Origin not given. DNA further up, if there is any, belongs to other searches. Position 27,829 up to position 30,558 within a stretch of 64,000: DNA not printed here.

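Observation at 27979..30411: One ORF fuses an intact WecA/MraY-type (polytopic) phosphoglycosyltransferase to a complete WbaP-type (monotopic) PGT module whose catalytic motifs look eroded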

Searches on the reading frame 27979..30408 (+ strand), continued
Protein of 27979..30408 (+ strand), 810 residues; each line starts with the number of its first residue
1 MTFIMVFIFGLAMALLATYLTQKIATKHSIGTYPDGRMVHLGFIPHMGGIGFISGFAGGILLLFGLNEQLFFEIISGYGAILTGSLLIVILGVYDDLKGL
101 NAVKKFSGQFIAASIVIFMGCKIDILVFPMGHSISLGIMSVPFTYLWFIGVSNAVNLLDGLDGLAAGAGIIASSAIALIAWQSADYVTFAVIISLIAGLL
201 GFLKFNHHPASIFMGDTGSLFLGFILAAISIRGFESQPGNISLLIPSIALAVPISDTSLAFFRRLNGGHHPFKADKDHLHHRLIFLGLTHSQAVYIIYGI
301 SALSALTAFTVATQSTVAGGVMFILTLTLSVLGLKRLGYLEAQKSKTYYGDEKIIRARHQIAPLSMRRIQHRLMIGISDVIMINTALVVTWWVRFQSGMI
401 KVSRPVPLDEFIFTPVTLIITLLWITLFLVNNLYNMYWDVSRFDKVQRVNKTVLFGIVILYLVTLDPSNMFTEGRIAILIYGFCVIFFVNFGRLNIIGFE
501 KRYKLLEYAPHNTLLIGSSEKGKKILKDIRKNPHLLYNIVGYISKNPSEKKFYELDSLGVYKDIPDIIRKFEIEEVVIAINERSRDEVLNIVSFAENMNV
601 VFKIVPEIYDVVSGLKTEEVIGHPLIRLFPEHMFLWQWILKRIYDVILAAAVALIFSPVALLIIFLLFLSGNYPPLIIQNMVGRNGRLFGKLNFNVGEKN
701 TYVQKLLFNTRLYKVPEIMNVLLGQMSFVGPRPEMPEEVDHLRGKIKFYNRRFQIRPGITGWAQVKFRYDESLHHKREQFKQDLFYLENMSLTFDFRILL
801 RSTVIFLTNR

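Call 44: find_encoding_contigs(protein=P0121, flank=8000, max_places=2)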
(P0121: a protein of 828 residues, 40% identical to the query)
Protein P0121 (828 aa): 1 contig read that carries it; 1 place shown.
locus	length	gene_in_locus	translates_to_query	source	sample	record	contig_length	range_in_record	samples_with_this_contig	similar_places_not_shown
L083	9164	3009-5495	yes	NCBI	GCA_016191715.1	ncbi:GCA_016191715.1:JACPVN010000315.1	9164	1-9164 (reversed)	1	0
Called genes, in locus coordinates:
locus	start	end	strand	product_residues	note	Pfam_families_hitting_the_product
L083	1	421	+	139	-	PF01370:Epimerase, PF16363:GDP_Man_Dehyd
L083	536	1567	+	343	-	PF13439:Glyco_transf_4 (weak), PF13477:Glyco_trans_4_2 (weak), PF13579:Glyco_trans_4_4, PF00534:Glycos_transf_1, PF13692:Glyco_trans_1_4, PF13524:Glyco_trans_1_2 (weak)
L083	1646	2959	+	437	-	PF03446:NAD_binding_2 (weak), PF03721:UDPG_MGDP_dh_N, PF00984:UDPG_MGDP_dh, PF03720:UDPG_MGDP_dh_C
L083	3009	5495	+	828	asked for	PF00953:Glycos_transf_4, PF13727:CoA_binding_3, PF02397:Bac_transf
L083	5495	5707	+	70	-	-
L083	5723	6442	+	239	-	PF00535:Glycos_transf_2, PF10111:Glyco_tranf_2_2 (weak)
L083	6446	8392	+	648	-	PF00535:Glycos_transf_2, PF10111:Glyco_tranf_2_2 (faint), PF13641:Glyco_tranf_2_3, PF13632:Glyco_trans_2_3 (weak), PF02709:Glyco_transf_7C (faint), PF13727:CoA_binding_3, PF02397:Bac_transf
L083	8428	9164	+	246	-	PF03255:ACCA, PF01039:Carboxyl_trans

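Call 45: list_cluster_members(proteins=[P0121, P0124, P0126, P0133, P0128, P0130, P0158, P0136, P0123, P0125])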
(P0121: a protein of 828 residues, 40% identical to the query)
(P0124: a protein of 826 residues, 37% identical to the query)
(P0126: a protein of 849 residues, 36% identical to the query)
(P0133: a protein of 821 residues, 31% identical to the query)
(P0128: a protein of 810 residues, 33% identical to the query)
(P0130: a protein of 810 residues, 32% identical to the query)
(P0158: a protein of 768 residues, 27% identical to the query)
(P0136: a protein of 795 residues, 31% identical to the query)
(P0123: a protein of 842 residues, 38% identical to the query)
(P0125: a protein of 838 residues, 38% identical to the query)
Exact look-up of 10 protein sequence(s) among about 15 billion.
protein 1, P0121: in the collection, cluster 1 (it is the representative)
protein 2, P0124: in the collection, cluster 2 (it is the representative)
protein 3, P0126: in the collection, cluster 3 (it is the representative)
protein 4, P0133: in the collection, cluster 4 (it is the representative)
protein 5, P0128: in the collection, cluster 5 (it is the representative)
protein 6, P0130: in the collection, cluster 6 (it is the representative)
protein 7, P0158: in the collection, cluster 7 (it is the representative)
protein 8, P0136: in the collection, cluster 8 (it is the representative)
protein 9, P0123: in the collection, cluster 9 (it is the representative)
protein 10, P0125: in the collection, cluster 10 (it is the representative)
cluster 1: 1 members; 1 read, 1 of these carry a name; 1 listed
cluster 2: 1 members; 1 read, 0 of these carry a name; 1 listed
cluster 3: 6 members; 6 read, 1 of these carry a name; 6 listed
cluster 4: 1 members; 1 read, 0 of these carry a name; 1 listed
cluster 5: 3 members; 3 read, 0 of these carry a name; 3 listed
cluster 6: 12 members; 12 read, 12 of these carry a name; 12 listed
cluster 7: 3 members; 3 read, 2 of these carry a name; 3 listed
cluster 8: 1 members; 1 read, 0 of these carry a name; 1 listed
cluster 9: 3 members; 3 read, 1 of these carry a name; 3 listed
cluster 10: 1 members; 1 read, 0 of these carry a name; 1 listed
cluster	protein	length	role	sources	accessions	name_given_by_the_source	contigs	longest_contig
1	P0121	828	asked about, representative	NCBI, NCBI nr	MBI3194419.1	MAG: exopolysaccharide biosynthesis polyprenyl glycosylphosphotransferase ... | exopolysaccharide biosynthesis polyprenyl glycosylphosphotransferase [Ignavibacteriota ...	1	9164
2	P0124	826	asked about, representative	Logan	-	-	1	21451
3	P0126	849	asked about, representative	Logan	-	-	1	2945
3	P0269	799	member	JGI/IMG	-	exopolysaccharide biosynthesis polyprenyl glycosylphosphotransferase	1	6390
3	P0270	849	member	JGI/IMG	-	-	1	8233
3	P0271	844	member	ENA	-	-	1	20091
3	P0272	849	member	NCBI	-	-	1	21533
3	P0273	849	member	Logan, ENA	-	-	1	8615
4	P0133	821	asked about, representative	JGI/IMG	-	-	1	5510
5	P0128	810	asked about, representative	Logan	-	-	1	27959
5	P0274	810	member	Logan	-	-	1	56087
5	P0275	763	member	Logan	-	-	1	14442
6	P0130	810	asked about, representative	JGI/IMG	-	UDP-GlcNAc:undecaprenyl-phosphate GlcNAc-1-phosphate transferase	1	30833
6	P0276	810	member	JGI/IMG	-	UDP-GlcNAc:undecaprenyl-phosphate GlcNAc-1-phosphate transferase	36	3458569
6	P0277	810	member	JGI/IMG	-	UDP-GlcNAc:undecaprenyl-phosphate GlcNAc-1-phosphate transferase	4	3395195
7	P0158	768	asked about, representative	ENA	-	-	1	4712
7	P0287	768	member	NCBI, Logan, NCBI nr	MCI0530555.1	MAG: sugar transferase [candidate division Zixibacteria bacterium] | sugar transferase [candidate division Zixibacteria bacterium]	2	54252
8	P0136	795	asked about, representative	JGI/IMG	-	-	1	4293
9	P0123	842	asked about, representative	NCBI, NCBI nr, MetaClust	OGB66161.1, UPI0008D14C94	MAG: hypothetical protein A2Y94_01685 [Caldithrix sp. RBG_13_44_9] | status=active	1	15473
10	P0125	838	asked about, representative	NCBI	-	-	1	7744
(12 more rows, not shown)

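Call 49: predict_structure(alignment_id=A1)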
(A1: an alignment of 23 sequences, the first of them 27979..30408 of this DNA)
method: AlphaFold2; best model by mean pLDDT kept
length: 810 residues; sequences in the alignment: 23
mean_pLDDT: 74.6   pTM: 0.63
mean pLDDT of the five models: 74.6, 73.3, 72.6, 71.1, 67.8
residues with pLDDT >= 90: 50; 70-90: 516; 50-70: 183; < 50: 61
segments of 3 or more residues with pLDDT < 50: 30-44, 268-276, 353-364, 612-631
pLDDT, mean of each block of 10 residues (from residue 1): 91 89 68 39 55 89 89 87 88 78 79 88 79 81 85 70 77 88 88 92 71 72 88 78 79 60 51 51 68 77 86 77 81 69 59 46 57 85 91 83 78 79 85 64 69 85 81 83 91 81 57 76 75 66 78 81 78 73 63 61 58 36 36 61 84 87 86 85 81 78 81 85 85 84 70 75 60 69 67 74 71
secondary structure, 60 per line:
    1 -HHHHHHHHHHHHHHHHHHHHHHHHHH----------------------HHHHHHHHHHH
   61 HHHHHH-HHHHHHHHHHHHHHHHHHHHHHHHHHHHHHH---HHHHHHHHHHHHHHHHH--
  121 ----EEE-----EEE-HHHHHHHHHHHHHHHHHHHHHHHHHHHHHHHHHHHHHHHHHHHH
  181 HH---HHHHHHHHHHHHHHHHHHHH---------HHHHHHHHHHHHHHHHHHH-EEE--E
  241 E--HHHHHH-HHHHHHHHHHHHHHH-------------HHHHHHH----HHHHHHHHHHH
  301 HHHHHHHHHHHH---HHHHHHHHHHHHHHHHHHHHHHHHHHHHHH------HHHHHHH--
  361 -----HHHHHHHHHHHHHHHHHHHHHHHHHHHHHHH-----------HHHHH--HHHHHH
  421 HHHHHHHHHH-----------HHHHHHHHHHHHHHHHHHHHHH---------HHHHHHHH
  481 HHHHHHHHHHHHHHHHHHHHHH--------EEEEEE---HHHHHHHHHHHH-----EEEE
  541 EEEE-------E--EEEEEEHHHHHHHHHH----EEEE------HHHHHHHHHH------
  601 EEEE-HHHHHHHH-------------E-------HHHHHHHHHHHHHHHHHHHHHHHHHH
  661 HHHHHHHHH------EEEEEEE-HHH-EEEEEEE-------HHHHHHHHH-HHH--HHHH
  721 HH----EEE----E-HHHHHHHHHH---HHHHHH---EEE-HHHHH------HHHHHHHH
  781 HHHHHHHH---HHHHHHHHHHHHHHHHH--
elements in order (helices of 4 or more, strands of 3 or more residues): H2-27 H50-66 H68-98 H102-118 E125-127 E133-135 H137-182 H186-205 H215-233 E235-237 H244-249 H251-265 H279-285 H290-312 H316-345 H352-358 H366-396 H408-412 H415-430 H442-463 H473-502 E511-516 H520-531 E537-544 E555-560 H561-570 E575-578 H585-594 E601-604 H606-613 H635-669 E676-682 E688-694 H702-710 H717-722 E727-729 H736-745 H749-754 E758-760 H762-766 H773-788 H792-808

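Call 51: fold_search(model_id=the predicted structure, library=pdb)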
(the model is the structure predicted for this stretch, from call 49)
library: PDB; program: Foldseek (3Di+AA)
matches with E <= 10: 521; with E <= 0.001: 41
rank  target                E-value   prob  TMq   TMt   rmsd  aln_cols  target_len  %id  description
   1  8t53_A                8.0e-15  1.00  0.23  0.42  16.1       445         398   18  S. enterica WbaP in a styrene maleic acid liponanoparticle (released 2024-02-14)
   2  6oyz_C                1.7e-10  1.00  0.31  0.78   3.3       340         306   25  Crystal structure of MraY bound to capuramycin (released 2019-07-10)
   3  6oyh_D                1.7e-10  1.00  0.33  0.76   3.8       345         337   25  Crystal structure of MraY bound to carbacaprazamycin (released 2019-07-10)
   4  9b70_A                5.4e-10  1.00  0.33  0.73   4.3       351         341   25  Cryo-EM structure of MraY in complex with analogue 2 (released 2024-06-26)
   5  8cxr_D                8.1e-10  1.00  0.31  0.81   2.9       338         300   24  Crystal structure of MraY bound to a sphaerimicin analogue (released 2023-03-29)
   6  8cxr_C                8.8e-10  1.00  0.31  0.76   3.7       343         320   26  Crystal structure of MraY bound to a sphaerimicin analogue (released 2023-03-29)
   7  6oyz_A                9.6e-10  1.00  0.30  0.73   4.9       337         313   25  Crystal structure of MraY bound to capuramycin (released 2019-07-10)
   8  8cxr_A                1.2e-09  1.00  0.31  0.74   4.7       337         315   24  Crystal structure of MraY bound to a sphaerimicin analogue (released 2023-03-29)
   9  6oyh_B                1.3e-09  1.00  0.31  0.73   3.9       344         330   26  Crystal structure of MraY bound to carbacaprazamycin (released 2019-07-10)
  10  6oz6_B                1.4e-09  1.00  0.30  0.71   4.7       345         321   26  Crystal structure of MraY bound to 3'-hydroxymureidomycin A (released 2019-07-10)
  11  6oyz_B                1.4e-09  1.00  0.31  0.71   4.6       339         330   25  Crystal structure of MraY bound to capuramycin (released 2019-07-10)
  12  6oz6_A                1.6e-09  1.00  0.32  0.75   3.7       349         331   25  Crystal structure of MraY bound to 3'-hydroxymureidomycin A (released 2019-07-10)
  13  6oyh_C                2.2e-09  1.00  0.32  0.75   3.6       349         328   25  Crystal structure of MraY bound to carbacaprazamycin (released 2019-07-10)
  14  6oz6_C                3.4e-09  1.00  0.32  0.76   3.8       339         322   26  Crystal structure of MraY bound to 3'-hydroxymureidomycin A (released 2019-07-10)
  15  5ckr                  3.4e-09  1.00  0.31  0.73   4.2       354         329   25  Crystal Structure of MraY in complex with Muraymycin D2 (released 2016-03-02)
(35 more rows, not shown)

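Call 56: find_encoding_contigs(protein=P0001, flank=6000, max_places=2)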
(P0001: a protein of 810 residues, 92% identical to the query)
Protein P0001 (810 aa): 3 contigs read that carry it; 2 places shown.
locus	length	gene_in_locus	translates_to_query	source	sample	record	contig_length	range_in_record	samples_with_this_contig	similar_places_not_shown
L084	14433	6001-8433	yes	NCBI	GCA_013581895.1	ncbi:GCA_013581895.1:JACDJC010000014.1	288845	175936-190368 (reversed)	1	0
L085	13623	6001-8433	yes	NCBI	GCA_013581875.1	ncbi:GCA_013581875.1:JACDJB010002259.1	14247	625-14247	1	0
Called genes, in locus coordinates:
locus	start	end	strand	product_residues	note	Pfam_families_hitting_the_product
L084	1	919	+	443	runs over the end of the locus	PF04932:Wzy_C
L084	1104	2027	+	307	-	PF13641:Glyco_tranf_2_3, PF00535:Glycos_transf_2, PF13632:Glyco_trans_2_3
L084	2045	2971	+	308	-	PF00535:Glycos_transf_2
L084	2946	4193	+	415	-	PF13439:Glyco_transf_4 (weak), PF00534:Glycos_transf_1, PF13692:Glyco_trans_1_4, PF13524:Glyco_trans_1_2 (weak)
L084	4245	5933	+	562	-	PF14052:Caps_assemb_Wzi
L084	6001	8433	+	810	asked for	PF00953:Glycos_transf_4, PF13727:CoA_binding_3, PF02397:Bac_transf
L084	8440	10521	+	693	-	PF00535:Glycos_transf_2, PF13641:Glyco_tranf_2_3, PF13632:Glyco_trans_2_3 (weak), PF13727:CoA_binding_3, PF02397:Bac_transf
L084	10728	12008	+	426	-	PF02403:Seryl_tRNA_N, PF00587:tRNA-synt_2b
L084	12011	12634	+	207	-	PF00596:Aldolase_II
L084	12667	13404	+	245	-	PF01553:Acyltransferase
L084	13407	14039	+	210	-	PF14681:UPRTase, PF00156:Pribosyltran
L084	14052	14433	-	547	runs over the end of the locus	PF00072:Response_reg, PF00990:GGDEF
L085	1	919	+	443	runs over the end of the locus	PF04932:Wzy_C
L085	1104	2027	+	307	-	PF13641:Glyco_tranf_2_3, PF00535:Glycos_transf_2, PF13632:Glyco_trans_2_3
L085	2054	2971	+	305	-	PF00535:Glycos_transf_2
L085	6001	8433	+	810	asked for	PF00953:Glycos_transf_4, PF13727:CoA_binding_3, PF02397:Bac_transf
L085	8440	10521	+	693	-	PF00535:Glycos_transf_2, PF13641:Glyco_tranf_2_3, PF13632:Glyco_trans_2_3 (weak), PF13727:CoA_binding_3, PF02397:Bac_transf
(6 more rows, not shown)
